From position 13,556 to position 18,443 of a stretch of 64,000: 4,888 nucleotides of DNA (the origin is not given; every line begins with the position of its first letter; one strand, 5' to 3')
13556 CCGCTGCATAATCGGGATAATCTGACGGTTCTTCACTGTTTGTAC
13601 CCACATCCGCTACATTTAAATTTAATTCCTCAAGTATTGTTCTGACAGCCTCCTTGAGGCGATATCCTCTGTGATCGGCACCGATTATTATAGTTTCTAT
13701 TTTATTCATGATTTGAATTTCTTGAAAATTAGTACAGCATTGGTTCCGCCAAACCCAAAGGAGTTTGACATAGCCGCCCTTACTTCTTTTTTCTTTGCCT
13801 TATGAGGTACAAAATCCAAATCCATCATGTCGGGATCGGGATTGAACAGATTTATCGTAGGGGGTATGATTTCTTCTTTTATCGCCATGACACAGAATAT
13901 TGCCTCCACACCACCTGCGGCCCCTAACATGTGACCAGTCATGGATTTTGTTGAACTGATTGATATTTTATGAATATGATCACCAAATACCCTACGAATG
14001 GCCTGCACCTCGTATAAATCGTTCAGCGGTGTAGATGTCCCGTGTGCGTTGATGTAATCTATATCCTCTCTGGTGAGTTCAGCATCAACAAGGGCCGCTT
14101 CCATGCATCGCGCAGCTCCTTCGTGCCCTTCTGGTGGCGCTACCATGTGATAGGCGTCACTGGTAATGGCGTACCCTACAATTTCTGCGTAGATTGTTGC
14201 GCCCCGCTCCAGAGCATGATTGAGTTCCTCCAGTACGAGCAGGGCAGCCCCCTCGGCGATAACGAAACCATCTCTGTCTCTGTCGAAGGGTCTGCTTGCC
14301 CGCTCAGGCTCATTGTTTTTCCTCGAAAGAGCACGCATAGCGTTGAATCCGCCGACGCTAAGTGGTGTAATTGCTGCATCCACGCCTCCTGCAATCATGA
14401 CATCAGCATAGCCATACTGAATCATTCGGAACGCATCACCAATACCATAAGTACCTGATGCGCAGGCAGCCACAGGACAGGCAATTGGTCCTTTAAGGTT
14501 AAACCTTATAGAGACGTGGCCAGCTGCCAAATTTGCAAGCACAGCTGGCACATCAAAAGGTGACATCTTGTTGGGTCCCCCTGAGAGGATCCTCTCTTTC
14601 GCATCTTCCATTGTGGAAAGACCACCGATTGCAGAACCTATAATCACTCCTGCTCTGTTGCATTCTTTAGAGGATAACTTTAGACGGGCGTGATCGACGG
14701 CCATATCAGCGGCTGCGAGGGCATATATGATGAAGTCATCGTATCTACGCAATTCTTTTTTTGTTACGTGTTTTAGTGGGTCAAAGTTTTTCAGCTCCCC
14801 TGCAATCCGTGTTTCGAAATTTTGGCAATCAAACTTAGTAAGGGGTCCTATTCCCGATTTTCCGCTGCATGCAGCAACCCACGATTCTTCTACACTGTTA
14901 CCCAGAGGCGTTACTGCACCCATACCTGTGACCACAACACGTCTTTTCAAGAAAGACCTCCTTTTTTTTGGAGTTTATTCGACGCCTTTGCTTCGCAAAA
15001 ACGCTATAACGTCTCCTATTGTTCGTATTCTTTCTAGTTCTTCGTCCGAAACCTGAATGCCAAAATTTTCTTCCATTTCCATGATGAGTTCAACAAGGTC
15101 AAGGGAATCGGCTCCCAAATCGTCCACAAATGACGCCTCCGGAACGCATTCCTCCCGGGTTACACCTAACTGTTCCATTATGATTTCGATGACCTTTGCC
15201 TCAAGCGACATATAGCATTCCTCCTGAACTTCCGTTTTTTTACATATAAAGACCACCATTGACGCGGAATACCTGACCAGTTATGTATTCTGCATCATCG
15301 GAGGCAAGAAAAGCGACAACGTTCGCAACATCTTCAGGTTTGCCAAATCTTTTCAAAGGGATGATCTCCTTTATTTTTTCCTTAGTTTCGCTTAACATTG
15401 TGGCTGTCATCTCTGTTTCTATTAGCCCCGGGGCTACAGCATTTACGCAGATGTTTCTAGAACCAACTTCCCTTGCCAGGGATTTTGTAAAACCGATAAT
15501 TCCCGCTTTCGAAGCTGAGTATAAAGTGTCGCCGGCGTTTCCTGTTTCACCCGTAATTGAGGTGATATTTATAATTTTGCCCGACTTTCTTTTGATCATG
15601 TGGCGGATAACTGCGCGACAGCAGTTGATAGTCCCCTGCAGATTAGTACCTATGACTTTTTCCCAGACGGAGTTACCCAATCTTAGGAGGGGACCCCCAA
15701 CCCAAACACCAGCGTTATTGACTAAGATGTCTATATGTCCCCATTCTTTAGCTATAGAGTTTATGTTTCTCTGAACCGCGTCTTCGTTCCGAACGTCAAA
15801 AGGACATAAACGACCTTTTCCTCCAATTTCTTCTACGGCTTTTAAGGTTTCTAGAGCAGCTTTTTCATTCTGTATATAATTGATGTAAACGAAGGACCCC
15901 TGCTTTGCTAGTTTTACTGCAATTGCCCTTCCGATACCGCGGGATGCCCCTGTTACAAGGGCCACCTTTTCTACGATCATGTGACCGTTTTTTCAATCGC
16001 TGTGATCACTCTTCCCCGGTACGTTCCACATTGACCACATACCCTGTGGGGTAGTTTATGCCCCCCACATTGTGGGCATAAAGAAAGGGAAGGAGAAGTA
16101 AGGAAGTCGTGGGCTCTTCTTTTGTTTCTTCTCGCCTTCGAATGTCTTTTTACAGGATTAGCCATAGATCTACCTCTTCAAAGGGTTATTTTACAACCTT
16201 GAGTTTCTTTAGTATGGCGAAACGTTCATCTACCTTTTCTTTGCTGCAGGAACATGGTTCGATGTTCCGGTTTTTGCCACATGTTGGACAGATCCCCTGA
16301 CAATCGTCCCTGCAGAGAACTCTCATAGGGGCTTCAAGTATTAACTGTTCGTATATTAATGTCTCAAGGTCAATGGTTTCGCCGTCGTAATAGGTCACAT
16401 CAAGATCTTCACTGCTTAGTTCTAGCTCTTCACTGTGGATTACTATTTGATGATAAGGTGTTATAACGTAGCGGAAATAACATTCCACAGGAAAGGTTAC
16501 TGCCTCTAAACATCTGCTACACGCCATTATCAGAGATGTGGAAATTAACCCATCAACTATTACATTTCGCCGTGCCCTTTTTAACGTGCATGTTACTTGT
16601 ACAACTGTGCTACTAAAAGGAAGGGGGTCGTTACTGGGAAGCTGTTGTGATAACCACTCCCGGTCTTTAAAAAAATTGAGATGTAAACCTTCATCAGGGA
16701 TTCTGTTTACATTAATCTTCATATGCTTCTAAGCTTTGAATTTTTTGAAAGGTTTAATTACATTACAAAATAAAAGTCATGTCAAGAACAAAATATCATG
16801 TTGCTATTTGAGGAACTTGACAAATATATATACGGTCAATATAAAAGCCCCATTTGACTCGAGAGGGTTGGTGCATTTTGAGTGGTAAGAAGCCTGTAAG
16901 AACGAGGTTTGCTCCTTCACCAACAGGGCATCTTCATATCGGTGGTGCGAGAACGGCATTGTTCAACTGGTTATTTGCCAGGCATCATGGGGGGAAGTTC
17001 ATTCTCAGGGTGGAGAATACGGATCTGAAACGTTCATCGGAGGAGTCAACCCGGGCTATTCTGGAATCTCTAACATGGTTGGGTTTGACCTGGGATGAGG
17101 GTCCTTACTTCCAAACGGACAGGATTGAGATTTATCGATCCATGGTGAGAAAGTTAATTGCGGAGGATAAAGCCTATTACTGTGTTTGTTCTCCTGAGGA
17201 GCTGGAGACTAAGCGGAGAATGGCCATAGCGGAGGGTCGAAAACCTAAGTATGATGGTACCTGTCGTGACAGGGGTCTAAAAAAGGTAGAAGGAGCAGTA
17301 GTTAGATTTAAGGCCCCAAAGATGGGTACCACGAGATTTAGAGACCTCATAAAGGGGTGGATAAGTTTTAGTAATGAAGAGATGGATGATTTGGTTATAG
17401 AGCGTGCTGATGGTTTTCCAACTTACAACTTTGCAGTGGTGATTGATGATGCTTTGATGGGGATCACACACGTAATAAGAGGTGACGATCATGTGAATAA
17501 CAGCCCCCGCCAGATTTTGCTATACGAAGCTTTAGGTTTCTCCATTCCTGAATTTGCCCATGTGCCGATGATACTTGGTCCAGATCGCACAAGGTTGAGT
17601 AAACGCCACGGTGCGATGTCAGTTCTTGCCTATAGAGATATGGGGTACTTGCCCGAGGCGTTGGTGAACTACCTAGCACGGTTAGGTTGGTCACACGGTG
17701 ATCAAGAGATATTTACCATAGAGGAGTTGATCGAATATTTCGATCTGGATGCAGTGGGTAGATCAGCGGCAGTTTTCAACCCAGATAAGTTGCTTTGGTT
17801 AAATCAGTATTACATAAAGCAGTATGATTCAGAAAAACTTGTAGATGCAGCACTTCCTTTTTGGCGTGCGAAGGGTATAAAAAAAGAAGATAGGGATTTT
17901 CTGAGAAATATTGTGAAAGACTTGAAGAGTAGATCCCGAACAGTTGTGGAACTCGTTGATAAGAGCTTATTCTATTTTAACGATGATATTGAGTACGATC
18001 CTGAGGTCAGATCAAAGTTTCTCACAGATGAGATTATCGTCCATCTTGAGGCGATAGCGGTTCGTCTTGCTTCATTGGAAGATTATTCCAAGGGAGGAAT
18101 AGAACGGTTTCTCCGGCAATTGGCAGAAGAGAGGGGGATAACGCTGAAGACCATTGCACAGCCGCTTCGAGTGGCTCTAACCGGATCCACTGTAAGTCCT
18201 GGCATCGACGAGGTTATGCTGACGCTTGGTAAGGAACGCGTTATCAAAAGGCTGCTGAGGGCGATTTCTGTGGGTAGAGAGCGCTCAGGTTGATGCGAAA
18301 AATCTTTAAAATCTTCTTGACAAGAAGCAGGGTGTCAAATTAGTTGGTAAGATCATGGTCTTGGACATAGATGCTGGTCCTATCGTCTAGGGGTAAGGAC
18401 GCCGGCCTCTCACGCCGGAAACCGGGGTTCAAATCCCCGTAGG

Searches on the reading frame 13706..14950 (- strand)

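Call 74: search_protein_families(library=pfam, proteins=[window:13706-14950:-], max_evalue=0.00001)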
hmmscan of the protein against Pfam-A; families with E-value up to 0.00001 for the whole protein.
window:13706-14950:- (414 aa): 2 families
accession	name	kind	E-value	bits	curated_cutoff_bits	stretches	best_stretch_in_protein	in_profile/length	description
PF00109.32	ketoacyl-synt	-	5e-55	187.3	20.8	1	3-246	2-252/252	Beta-ketoacyl synthase, N-terminal domain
PF02801.28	Ketoacyl-synt_C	-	2.1e-41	141.1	20.8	1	254-368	1-118/119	Beta-ketoacyl synthase, C-terminal domain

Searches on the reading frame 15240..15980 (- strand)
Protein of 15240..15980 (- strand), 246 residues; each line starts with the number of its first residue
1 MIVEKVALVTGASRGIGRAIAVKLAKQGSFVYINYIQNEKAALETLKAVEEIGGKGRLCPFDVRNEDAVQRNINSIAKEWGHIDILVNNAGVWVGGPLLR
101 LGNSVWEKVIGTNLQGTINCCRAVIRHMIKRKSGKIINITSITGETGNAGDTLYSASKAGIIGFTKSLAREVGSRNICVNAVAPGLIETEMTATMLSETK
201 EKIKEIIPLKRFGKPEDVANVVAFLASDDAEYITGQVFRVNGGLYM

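Call 74: search_protein_families(library=pfam, proteins=[window:15240-15980:-], max_evalue=0.00001)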
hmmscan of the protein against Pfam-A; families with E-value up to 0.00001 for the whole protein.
window:15240-15980:- (246 aa): 3 families
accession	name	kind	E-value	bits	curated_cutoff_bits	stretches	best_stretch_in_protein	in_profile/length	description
PF13561.12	adh_short_C2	-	6.1e-68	229.3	27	1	11-244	1-235/236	Enoyl-(Acyl carrier protein) reductase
PF00106.31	adh_short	-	2.4e-61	207.1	26.6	1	5-195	1-190/195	short chain dehydrogenase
PF08659.16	KR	-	7.2e-13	49.3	22.6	1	7-168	3-163/180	KR domain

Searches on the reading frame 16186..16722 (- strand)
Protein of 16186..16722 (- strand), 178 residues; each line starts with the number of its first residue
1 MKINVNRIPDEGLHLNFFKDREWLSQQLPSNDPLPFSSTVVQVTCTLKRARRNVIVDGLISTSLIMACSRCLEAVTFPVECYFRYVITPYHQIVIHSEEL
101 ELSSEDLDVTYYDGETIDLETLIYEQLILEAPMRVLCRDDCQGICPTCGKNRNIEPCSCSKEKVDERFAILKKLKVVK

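Call 74: search_protein_families(library=pfam, proteins=[window:16186-16722:-], max_evalue=0.00001)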
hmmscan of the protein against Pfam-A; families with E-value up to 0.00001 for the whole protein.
window:16186-16722:- (178 aa): 1 family
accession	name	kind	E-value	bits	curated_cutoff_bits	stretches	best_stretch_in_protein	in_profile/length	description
PF02620.22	YceD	-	2.5e-33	115.1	33.2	1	56-175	1-119/119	Large ribosomal RNA subunit accumulation protein YceD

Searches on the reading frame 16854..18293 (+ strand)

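Call 6: search_protein_families(library=pfam, proteins=[window:16854-18293:+], max_evalue=0.01)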
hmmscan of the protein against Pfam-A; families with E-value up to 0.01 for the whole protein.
window:16854-18293:+ (479 aa): 2 families
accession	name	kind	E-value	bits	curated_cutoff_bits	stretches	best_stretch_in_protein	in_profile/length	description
PF00749.27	tRNA-synt_1c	-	3.7e-105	351.7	23.4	1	15-315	2-314/314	tRNA synthetases class I (E and Q), catalytic domain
PF19269.4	Anticodon_2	-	1.9e-34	119.5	23.6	1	329-471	2-141/141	Anticodon binding domain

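Call 7: search_protein_families(library=ncbifam, proteins=[window:16854-18293:+], max_evalue=0.01)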
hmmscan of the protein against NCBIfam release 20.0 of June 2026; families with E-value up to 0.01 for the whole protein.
window:16854-18293:+ (479 aa): 10 families
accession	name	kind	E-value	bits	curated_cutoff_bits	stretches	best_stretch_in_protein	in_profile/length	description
TIGR00464.1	gltX_bact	equivalog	2.3e-172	574.2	289.95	1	15-468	2-464/470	glutamate--tRNA ligase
TIGR03838.1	queuosine_YadB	equivalog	7.6e-76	255.1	276.7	1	16-266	2-248/272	tRNA glutamyl-Q(34) synthetase GluQRS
NF004314.0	PRK05710.1-3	equivalog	1.2e-72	244.8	256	1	13-279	5-260/297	tRNA glutamyl-Q(34) synthetase GluQRS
NF004315.1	PRK05710.1-4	equivalog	4.3e-70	236.3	250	1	17-272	1-272/274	tRNA glutamyl-Q(34) synthetase GluQRS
NF004313.0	PRK05710.1-2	equivalog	8.1e-62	209.1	380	1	14-270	4-264/299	tRNA glutamyl-Q(34) synthetase GluQRS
NF004312.0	PRK05710.1-1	equivalog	2.1e-50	171.8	453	1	17-258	16-247/306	tRNA glutamyl-Q(34) synthetase GluQRS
NF003169.0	PRK04156.1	equivalog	4.1e-49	167.7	516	1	12-237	99-329/567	glutamate--tRNA ligase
TIGR00463.1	gltX_arch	equivalog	1.9e-45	155.4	401.75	1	14-237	93-319/560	glutamate--tRNA ligase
NF011291.0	PRK14703.1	equivalog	1.9e-26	92.6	681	1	14-216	31-241/769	glutamine--tRNA ligase/YqeY domain fusion protein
TIGR00440.1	glnS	equivalog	7.9e-22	77.8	425.8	1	15-209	1-203/524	glutamine--tRNA ligase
